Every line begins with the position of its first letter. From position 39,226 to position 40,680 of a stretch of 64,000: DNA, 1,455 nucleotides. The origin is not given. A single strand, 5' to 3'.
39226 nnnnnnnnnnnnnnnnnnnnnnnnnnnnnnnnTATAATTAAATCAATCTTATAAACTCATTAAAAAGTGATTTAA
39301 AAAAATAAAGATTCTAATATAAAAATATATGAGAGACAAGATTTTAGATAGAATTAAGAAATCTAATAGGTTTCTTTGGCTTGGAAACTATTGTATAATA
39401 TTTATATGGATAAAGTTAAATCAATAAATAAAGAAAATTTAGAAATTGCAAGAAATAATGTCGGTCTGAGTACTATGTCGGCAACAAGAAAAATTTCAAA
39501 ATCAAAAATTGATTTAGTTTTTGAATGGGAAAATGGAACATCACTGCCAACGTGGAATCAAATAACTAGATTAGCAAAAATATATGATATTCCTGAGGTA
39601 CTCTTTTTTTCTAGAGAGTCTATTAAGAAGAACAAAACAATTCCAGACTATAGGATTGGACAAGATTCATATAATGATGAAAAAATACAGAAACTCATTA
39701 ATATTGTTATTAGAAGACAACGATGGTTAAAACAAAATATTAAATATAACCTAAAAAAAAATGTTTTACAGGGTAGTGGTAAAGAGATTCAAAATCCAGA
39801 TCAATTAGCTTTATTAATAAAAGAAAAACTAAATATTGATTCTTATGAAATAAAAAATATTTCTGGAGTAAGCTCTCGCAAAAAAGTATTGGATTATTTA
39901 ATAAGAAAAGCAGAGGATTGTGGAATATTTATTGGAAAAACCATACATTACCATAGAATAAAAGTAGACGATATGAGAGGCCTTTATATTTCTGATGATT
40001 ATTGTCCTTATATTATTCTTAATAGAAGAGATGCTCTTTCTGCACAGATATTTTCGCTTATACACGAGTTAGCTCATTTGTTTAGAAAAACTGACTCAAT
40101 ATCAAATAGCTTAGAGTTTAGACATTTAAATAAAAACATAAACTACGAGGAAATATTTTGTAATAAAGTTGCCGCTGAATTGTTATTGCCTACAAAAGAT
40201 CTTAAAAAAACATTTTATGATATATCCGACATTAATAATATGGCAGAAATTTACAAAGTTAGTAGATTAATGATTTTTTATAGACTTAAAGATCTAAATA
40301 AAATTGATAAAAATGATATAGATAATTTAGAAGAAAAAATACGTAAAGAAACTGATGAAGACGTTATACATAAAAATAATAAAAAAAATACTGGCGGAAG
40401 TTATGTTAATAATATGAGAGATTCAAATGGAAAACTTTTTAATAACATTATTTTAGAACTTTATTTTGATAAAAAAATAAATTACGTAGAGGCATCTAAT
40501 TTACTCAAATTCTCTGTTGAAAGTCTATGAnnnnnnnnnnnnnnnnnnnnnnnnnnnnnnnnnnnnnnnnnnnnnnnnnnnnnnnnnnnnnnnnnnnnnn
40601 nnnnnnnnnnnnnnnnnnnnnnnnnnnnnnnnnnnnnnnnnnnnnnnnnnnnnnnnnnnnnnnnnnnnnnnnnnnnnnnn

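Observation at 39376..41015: XRE-HTH/ImmA metallopeptidase fusion followed by a DUF4411-like PIN-fold protein on the element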

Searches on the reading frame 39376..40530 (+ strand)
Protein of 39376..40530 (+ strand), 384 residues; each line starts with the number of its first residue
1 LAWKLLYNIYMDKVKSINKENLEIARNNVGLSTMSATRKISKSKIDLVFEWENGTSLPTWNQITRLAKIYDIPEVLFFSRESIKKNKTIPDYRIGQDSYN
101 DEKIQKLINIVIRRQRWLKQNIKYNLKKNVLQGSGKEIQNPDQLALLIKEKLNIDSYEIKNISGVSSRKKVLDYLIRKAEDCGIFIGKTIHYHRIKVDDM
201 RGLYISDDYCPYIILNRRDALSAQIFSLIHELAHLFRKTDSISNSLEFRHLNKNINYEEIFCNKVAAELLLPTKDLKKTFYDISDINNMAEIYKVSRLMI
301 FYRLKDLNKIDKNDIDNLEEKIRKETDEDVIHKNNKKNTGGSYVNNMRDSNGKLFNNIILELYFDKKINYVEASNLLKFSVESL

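Call 3: search_protein_families(library=pfam, proteins=[window:39376-40530:+], max_evalue=0.1)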
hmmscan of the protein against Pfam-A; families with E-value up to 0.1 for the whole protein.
window:39376-40530:+ (384 aa): 2 families
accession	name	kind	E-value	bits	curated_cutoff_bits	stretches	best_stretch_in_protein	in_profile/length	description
PF06114.19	Peptidase_M78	-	1.6e-14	54.2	22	1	190-305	8-123/123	IrrE N-terminal-like domain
PF03465.20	eRF1_3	-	0.018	16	25.8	0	274-329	17-58/106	eRF1 domain 3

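Call 4: search_protein_families(library=ncbifam, proteins=[window:39376-40530:+], max_evalue=0.1)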
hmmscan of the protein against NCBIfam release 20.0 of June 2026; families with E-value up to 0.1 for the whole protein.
window:39376-40530:+ (384 aa): 1 family
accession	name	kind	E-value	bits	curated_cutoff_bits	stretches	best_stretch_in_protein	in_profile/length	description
NF052239.1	antitox_spr1629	equivalog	6e-12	45.3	335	1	21-324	6-310/377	spr1629 family repressor/antitoxin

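Call 5: search_protein_families(library=padloc, proteins=[window:39376-40530:+], max_evalue=0.1)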
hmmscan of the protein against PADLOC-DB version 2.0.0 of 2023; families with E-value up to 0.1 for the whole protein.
window:39376-40530:+ (384 aa): 14 families
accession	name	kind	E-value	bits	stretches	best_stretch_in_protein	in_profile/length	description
PDLC03948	RmrA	-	1.7e-14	51.5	1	17-322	8-304/397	-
PDLC03954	RmrA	-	2.2e-14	51.2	1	13-324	6-307/380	-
PDLC03949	RmrA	-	1.9e-13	48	2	208-311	173-269/363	-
PDLC03947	RmrA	-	2.6e-13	47.5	1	12-324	6-307/383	-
PDLC03951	RmrA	-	5e-13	46.8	1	14-314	5-292/400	-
PDLC04141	capP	-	1.7e-12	45.4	1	190-308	33-154/242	capP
PDLC03952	RmrA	-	9.5e-12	42.4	1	15-324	20-319/395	-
PDLC03946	RmrA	-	6.9e-11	39.5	2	210-310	176-270/357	-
PDLC03956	RmrA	-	1.1e-08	32.5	1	17-316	8-295/399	-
PDLC03943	RmrA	-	7.1e-08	29.9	1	18-313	3-278/370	-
PDLC04776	PDC-M69B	-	2.3e-06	25.5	1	190-380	47-243/272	-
PDLC03982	PD-Lambda-2_B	-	0.00016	19.1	1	208-306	273-375/402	-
PDLC02926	HTH_VI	-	0.0059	14.8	1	27-87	11-71/92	-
PDLC03955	RmrA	-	0.021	12.1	0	17-92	20-94/371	-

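Call 23: search_solved_structures(query=window:39406-40530:+, max_evalue=1, show_alignments=3)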
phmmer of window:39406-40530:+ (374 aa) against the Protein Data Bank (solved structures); distinct sequences matched with E-value up to 1: 3.
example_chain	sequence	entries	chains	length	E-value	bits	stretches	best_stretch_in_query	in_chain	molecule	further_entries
9vzy_A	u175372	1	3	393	2.2e-14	56.8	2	167-264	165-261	HTH cro/C1-type domain-containing protein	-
3w6m_A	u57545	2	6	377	0.81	12.2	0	143-206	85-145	458aa long hypothetical endo-1,4-beta-glucanase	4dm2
3vvg_A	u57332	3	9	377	0.81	12.2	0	143-206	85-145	458aa long hypothetical endo-1,4-beta-glucanase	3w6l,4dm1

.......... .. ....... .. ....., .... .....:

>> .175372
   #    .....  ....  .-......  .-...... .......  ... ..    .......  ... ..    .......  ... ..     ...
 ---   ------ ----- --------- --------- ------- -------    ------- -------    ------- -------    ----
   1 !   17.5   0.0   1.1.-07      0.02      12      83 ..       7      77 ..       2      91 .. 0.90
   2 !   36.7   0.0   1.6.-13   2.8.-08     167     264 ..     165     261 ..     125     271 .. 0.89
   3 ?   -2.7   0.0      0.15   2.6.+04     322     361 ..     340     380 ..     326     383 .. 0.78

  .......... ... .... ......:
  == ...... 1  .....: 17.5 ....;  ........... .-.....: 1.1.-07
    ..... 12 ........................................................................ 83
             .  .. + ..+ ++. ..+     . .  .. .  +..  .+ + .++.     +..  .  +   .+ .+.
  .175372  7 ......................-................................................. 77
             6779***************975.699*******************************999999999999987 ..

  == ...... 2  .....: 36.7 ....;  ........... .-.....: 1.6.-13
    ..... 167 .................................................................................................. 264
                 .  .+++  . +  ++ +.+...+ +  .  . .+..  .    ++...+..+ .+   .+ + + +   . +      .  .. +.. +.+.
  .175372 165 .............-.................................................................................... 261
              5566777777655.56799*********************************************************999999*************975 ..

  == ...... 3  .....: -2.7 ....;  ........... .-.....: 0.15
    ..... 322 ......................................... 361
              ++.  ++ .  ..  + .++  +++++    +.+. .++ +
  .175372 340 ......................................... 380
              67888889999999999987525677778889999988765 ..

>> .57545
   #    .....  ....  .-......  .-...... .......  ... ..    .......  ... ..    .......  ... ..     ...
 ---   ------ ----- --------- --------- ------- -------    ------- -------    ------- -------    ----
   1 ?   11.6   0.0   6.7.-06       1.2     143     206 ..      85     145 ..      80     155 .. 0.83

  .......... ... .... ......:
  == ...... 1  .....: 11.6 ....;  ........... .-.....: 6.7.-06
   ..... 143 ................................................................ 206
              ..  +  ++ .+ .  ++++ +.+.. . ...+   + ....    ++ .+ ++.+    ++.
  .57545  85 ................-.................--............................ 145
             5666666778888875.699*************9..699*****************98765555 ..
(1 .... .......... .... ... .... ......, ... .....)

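Call 27: find_homologous_proteins(query=window:39406-40530:+, max_evalue=0.001)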
Query window:39406-40530:+ (374 aa): 349 proteins with E <= 0.001 among 5275 candidates; the best 120 are listed.
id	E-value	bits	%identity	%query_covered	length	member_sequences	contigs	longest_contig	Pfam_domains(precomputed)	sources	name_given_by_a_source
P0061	1.3e-238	809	100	100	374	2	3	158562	PF06114.20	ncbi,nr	ncbi:MAG: ImmA/IrrE family metallo-endopeptidase [Patescibacteria group bacterium]|nr:ImmA/IrrE fami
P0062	2.2e-176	604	73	100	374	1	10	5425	PF06114.20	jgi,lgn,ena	-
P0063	1.2e-160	553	68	100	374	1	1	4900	PF06114.20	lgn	-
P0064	7.5e-151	520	63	100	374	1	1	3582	PF06114.20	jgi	jgi:Zn-dependent peptidase ImmA (M78 family)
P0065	1.4e-150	520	63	100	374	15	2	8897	PF06114.20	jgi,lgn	jgi:Zn-dependent peptidase ImmA (M78 family)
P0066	6.5e-150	517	63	99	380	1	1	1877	PF06114.20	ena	-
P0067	1.7e-149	516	65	99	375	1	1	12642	PF06114.20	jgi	jgi:Zn-dependent peptidase ImmA (M78 family)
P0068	3.6e-148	512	64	99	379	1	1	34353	PF06114.20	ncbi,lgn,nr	ncbi:MAG: ImmA/IrrE family metallo-endopeptidase [bacterium]|nr:ImmA/IrrE family metallo-endopeptida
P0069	5.6e-148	511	63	100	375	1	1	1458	PF06114.20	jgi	-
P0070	1.2e-147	510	63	99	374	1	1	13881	PF06114.20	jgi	jgi:Zn-dependent peptidase ImmA (M78 family)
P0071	2.4e-147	509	61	100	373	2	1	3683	PF06114.20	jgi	jgi:Zn-dependent peptidase ImmA (M78 family)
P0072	2.8e-146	505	63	100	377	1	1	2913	PF06114.20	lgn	-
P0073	6.0e-145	501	63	99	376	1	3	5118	PF06114.20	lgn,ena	-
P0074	1.9e-144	499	60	100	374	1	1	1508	PF06114.20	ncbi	-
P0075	6.4e-144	498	61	100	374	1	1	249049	PF06114.20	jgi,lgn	jgi:Zn-dependent peptidase ImmA (M78 family)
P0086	1.1e-140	487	59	100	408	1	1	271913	PF06114.20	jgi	-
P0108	1.1e-135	471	59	100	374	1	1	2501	PF12844.14,PF06114.20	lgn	-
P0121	3.6e-134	466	57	100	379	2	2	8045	PF06114.20,PF13560.13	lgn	-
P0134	3.0e-133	463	60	99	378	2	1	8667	PF06114.20,PF13560.13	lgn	-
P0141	6.5e-133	461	57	99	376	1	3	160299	PF06114.20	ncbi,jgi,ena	-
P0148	3.6e-132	459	57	99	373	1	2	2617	PF06114.20,PF13560.13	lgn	-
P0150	3.8e-132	459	56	99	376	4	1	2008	PF06114.20,PF13560.13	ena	-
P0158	1.1e-131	457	57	99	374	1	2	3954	PF06114.20,PF13560.13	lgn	-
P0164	2.5e-131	456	56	99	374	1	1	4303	PF01381.29,PF06114.20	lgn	-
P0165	2.6e-131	456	55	100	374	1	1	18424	PF01381.29,PF06114.20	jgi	jgi:Zn-dependent peptidase ImmA (M78 family)/transcriptional regulator with XRE-family HTH domain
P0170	9.8e-131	454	56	99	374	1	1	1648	PF06114.20,PF13560.13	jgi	-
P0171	1.1e-130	454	56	100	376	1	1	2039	PF06114.20,PF13560.13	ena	-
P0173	2.6e-130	453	56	100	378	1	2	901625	PF06114.20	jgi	jgi:Predicted Zn peptidase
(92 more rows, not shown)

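Call 31: search_solved_structures(query=A3, max_evalue=1, show_alignments=2)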
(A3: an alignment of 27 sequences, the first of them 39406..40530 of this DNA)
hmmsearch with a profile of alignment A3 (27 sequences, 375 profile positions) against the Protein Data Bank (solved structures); distinct sequences matched with E-value up to 1: 4.
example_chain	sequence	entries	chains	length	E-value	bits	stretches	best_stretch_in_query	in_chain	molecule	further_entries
9vzy_A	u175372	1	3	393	1.2e-19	73.8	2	163-366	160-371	HTH cro/C1-type domain-containing protein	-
2mez_A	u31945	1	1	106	0.00023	23.5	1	12-66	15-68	Multiprotein Bridging Factor (MBP-like)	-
2qr4_A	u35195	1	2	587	0.0052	19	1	156-226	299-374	Peptidase M3B, oligoendopeptidase F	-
7t8i_A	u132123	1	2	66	0.19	13.9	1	11-64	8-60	Phage element (ICEBs1)transcriptional regulator (Xre family)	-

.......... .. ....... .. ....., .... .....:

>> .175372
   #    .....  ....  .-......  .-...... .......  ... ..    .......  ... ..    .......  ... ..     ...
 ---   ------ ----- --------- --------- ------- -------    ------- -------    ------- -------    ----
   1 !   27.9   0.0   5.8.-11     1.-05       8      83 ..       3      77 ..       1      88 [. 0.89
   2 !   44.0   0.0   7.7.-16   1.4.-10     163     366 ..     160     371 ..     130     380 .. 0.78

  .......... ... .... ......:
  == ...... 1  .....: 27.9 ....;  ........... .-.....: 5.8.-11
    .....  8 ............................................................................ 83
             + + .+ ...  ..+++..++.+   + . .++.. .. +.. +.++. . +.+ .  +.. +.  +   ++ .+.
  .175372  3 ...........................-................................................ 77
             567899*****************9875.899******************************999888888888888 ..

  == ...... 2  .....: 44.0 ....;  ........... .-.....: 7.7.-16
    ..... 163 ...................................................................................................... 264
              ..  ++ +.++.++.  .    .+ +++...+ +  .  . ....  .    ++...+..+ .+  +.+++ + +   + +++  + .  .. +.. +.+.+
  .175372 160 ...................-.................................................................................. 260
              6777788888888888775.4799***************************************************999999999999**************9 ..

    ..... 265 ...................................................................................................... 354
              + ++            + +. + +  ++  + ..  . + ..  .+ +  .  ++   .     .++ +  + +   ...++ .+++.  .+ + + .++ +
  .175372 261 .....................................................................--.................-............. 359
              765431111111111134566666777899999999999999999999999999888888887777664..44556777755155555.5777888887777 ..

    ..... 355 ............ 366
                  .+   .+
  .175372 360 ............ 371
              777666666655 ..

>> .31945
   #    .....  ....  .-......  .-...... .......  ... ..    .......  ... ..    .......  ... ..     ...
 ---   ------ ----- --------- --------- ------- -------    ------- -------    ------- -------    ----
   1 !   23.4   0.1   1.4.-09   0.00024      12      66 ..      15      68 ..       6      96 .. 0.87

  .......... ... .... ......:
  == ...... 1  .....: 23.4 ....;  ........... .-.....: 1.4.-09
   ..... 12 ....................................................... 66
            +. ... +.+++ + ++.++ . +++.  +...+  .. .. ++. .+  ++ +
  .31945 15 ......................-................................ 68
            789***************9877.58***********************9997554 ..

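Call 34: find_encoding_contigs(protein=P0173, flank=6000, max_places=2)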
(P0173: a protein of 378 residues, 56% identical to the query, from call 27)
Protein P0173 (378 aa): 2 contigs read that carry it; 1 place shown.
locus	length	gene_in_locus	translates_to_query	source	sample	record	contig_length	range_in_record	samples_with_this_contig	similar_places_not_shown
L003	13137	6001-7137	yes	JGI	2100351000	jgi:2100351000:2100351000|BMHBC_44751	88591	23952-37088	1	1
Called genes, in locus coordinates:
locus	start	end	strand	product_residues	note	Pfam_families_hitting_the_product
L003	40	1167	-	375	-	-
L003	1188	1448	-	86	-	PF04026:SpoVG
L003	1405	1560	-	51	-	-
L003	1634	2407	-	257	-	-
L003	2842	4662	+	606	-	PF01935:DUF87, PF10412:TrwB_AAD_bind (weak)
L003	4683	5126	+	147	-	-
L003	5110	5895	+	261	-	-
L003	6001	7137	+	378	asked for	PF06114:Peptidase_M78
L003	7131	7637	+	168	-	PF14367:DUF4411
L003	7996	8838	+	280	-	-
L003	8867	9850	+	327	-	-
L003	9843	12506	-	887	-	PF01170:UPF0020 (faint), PF01555:N6_N4_Mtase (weak)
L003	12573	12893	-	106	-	-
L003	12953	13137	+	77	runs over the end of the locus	-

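Call 35: find_encoding_contigs(protein=P0086, flank=6000, max_places=2)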
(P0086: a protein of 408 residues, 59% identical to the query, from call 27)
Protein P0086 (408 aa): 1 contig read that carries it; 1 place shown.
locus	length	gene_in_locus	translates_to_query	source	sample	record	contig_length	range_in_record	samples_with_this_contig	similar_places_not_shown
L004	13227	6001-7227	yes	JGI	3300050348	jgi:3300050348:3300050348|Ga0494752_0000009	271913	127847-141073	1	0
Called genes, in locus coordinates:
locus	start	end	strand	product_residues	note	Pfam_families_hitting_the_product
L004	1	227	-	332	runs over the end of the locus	-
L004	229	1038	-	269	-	PF00300:His_Phos_1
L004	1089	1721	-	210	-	PF01209:Ubie_methyltran (weak), PF13489:Methyltransf_23, PF05175:MTS (weak), PF03848:TehB (weak), PF13847:Methyltransf_31, PF13649:Methyltransf_25, PF08241:Methyltransf_11, PF08242:Methyltransf_12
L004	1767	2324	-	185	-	-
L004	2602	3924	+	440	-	PF26900:Phage_lambda_Ea47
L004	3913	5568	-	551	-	PF02463:SMC_N (weak), PF11398:DUF2813 (faint), PF13175:AAA_15, PF13476:AAA_23, PF13304:AAA_21, PF13175:AAA_15, PF20469:OLD-like_TOPRIM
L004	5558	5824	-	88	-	-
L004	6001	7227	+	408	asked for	PF06114:Peptidase_M78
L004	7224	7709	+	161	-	PF14367:DUF4411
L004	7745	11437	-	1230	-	PF00176:SNF2-rel_dom, PF00270:DEAD (weak), PF04851:ResIII, PF00271:Helicase_C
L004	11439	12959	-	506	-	PF13482:RNase_H_2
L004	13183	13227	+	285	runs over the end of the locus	PF02195:ParB_N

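Call 36: find_encoding_contigs(protein=P0141, flank=6000, max_places=2)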
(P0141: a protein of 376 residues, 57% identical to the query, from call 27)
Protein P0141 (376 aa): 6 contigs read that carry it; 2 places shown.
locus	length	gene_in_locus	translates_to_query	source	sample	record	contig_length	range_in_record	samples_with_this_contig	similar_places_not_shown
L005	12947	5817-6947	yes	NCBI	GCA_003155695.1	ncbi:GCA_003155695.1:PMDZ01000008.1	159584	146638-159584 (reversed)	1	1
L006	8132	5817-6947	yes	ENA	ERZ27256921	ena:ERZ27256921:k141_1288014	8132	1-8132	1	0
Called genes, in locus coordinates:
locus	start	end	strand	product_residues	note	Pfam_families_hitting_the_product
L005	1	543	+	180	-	?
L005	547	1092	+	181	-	-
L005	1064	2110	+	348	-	-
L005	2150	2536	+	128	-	PF06262:Zincin_1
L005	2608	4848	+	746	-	PF00982:Glyco_transf_20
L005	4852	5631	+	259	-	PF02358:Trehalose_PPase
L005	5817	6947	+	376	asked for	PF06114:Peptidase_M78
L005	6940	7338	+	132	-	PF14367:DUF4411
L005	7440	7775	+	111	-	-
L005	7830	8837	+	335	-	PF01926:MMR_HSR1, PF02421:FeoB_N (weak), PF06071:YchF-GTPase_C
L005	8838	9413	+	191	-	PF01300:Sua5_yciO_yrdC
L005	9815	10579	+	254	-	PF18920:DUF5671 (weak)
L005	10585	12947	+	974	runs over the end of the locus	PF00133:tRNA-synt_1, PF09334:tRNA-synt_1g, PF13603:tRNA-synt_1_2, PF00293:NUDIX, PF00133:tRNA-synt_1, PF08264:Anticodon_1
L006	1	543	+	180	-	?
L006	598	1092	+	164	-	-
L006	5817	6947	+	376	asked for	PF06114:Peptidase_M78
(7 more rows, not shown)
